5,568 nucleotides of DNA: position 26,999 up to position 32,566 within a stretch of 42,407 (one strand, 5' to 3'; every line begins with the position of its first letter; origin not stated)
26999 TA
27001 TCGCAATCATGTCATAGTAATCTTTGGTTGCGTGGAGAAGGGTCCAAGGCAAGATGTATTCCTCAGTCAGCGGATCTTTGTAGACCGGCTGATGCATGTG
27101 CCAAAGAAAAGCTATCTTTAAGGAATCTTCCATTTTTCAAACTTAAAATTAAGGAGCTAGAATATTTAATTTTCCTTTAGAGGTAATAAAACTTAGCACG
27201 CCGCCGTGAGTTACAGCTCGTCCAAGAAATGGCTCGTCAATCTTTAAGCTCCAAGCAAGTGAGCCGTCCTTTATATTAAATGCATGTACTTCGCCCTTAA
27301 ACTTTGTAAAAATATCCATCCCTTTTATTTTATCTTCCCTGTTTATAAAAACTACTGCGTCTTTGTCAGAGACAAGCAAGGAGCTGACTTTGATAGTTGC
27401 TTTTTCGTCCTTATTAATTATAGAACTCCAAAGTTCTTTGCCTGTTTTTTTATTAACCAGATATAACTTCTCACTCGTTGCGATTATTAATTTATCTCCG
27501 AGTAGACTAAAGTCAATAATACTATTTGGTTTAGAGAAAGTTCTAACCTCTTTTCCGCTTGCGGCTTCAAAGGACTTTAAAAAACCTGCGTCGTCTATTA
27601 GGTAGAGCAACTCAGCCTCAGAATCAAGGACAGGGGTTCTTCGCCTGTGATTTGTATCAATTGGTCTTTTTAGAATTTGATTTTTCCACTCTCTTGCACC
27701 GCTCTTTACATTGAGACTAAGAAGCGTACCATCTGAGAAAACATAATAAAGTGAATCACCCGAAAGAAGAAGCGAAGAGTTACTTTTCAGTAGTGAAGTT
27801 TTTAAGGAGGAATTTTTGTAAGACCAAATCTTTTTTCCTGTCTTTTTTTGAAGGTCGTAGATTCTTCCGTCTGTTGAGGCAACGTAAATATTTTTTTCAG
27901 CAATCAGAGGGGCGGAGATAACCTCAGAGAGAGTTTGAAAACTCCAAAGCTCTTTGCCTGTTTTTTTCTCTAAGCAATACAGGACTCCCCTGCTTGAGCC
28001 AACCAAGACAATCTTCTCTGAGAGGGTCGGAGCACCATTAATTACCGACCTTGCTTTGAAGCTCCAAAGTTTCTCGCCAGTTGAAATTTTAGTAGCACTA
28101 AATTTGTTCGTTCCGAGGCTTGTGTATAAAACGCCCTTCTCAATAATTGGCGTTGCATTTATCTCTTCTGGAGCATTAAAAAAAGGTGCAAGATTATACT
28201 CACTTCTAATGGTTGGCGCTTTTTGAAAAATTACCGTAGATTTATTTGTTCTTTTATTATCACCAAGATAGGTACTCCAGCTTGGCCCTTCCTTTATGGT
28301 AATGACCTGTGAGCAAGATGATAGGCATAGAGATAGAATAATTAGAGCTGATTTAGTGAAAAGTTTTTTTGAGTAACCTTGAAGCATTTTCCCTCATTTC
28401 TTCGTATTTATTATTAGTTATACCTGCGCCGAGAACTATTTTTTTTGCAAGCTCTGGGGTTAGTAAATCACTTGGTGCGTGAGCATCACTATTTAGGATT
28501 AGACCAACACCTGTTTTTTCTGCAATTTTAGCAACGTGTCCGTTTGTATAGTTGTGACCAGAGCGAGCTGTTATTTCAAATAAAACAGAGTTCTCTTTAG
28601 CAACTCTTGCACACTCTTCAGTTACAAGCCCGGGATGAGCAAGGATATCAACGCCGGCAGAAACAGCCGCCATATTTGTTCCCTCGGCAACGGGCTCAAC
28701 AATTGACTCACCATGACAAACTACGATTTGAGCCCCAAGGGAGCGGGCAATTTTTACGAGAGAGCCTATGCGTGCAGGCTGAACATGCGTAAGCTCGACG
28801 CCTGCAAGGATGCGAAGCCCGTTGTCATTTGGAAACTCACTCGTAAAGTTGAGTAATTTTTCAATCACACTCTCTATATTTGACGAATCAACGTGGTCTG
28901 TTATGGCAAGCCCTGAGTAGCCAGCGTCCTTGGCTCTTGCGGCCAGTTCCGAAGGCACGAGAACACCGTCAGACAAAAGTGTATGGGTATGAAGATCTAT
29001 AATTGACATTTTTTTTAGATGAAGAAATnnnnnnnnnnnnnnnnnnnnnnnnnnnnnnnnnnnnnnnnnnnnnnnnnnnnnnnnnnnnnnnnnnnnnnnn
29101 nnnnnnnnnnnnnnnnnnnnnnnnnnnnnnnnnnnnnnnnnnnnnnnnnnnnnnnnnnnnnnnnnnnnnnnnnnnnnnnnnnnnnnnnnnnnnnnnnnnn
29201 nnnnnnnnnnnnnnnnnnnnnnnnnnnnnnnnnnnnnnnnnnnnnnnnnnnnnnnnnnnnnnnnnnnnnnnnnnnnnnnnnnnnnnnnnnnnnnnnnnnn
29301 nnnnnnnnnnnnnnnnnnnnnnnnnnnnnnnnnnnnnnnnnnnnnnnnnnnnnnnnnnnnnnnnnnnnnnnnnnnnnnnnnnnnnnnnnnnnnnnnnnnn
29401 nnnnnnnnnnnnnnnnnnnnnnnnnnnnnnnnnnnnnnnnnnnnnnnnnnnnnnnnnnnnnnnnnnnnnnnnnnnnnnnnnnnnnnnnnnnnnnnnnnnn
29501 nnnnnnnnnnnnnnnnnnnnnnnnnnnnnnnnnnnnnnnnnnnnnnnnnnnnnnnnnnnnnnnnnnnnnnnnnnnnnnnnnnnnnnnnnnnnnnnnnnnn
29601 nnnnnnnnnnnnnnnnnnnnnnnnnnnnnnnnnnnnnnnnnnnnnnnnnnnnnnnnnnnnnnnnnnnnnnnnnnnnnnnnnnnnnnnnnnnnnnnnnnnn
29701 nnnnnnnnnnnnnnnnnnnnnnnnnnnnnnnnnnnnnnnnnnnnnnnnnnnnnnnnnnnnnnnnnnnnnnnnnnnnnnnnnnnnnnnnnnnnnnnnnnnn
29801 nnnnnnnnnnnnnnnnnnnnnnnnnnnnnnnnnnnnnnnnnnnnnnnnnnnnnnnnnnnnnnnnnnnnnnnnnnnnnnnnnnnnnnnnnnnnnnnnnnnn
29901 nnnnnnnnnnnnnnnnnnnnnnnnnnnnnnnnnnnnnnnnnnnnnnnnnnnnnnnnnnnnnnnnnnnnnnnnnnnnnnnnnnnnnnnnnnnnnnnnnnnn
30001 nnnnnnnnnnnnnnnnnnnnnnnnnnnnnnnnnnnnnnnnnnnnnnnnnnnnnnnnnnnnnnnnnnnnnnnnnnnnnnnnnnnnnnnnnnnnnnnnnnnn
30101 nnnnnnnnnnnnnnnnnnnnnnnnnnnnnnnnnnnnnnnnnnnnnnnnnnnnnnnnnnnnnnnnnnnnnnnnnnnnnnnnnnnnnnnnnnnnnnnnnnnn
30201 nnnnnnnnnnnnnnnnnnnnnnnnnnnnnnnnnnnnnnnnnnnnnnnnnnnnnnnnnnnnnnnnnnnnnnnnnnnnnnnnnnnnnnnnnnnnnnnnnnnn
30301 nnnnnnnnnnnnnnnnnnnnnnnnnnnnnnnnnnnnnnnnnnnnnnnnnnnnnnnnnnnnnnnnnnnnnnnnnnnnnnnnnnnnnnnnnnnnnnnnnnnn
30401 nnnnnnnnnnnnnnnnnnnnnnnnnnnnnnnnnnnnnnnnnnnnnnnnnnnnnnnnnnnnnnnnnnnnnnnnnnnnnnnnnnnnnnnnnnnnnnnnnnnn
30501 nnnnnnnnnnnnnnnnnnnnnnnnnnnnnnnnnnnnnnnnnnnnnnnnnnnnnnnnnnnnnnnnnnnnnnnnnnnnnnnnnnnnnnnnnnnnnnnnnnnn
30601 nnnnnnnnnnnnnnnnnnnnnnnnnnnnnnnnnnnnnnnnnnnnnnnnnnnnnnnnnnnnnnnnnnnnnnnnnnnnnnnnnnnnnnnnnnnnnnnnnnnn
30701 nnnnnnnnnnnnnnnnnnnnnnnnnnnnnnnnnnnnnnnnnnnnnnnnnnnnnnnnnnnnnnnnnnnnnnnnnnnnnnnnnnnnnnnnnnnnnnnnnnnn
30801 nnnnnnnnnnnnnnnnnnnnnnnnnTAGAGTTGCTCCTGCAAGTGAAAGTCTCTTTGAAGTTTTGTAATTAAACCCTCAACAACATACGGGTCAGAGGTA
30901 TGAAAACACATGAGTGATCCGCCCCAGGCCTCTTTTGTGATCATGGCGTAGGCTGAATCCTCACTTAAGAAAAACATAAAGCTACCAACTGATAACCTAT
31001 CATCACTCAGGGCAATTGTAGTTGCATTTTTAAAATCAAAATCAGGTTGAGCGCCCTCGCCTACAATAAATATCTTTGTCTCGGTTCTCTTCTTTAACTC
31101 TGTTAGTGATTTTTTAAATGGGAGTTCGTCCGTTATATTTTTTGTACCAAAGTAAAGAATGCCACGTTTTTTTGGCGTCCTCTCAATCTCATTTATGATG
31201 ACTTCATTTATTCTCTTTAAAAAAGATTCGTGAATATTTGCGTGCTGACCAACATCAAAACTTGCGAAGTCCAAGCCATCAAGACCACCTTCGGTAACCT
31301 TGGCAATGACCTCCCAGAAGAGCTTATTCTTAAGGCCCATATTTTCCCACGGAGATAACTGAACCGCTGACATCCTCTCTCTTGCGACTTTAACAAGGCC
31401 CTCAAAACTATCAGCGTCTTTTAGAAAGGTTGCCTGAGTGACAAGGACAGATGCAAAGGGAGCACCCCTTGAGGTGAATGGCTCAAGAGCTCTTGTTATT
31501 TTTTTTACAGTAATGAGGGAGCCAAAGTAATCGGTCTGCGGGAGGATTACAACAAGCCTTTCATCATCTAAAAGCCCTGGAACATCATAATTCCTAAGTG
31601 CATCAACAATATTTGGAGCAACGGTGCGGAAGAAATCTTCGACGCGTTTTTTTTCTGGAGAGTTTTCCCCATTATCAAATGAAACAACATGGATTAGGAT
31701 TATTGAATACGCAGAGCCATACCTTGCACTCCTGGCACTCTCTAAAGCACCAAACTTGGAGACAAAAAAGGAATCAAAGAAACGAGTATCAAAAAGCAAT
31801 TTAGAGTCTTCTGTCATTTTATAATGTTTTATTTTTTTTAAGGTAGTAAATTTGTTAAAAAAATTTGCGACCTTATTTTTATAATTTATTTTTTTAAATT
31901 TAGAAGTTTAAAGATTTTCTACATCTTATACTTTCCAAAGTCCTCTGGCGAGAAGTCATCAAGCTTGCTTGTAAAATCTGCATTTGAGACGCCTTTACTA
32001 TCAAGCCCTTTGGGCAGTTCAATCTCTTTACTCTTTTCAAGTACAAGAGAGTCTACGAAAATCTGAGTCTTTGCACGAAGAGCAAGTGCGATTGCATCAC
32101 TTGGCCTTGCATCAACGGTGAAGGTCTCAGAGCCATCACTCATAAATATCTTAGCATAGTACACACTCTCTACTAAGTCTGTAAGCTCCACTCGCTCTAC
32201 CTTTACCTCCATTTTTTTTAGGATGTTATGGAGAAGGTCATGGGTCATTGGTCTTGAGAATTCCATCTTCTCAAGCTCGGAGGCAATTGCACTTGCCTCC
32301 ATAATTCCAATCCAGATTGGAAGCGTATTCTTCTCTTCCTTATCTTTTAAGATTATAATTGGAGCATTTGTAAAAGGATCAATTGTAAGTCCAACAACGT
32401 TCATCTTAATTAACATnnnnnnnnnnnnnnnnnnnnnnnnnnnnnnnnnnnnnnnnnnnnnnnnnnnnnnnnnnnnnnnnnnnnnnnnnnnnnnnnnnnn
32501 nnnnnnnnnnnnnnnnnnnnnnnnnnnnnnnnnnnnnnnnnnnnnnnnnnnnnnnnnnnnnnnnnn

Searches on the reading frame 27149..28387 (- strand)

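Call 29: search_protein_families(library=pfam, proteins=[window:27149-28387:-], max_evalue=0.00001)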
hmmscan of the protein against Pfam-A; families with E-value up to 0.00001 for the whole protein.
window:27149-28387:- (412 aa): 4 families
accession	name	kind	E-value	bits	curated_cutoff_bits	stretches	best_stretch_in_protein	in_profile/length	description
PF13360.13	PQQ_2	-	2.8e-42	145.4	27.6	2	101-321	10-232/233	Outer membrane protein assembly factor BamB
PF13570.13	Beta-prop_ACSF4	-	6.1e-27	95.3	133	1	77-243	6-177/329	Beta-alanine-activating enzyme, beta-propeller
PF01011.28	PQQ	-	6.2e-16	58.6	26.7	0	73-115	46-88/595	Glucose/ethanol/alcohol dehydrogenase, beta-propeller domain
PF25292.1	Beta-prop_CGLA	-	2.3e-07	31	26.8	0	127-155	47-74/316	Lambda-carrageenase beta-propeller domain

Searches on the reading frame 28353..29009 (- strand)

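Call 29: search_protein_families(library=pfam, proteins=[window:28353-29009:-], max_evalue=0.00001)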
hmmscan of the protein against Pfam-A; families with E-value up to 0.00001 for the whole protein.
window:28353-29009:- (218 aa): 2 families
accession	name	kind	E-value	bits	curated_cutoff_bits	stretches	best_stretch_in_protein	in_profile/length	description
PF02811.25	PHP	-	4.2e-09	37.4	26.4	1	5-76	1-66/164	PHP domain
PF01876.22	RNase_P_p30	-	1.4e-06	28.4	35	1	18-147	14-144/214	RNase P subunit p30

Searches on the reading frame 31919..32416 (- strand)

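Call 29: search_protein_families(library=pfam, proteins=[window:31919-32416:-], max_evalue=0.00001)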
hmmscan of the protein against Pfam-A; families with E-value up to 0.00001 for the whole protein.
window:31919-32416:- (165 aa): 1 family
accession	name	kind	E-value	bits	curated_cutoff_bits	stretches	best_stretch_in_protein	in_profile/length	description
PF02577.19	BFN_dom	-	1.7e-39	134.6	27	1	21-130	1-108/112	Bifunctional nuclease domain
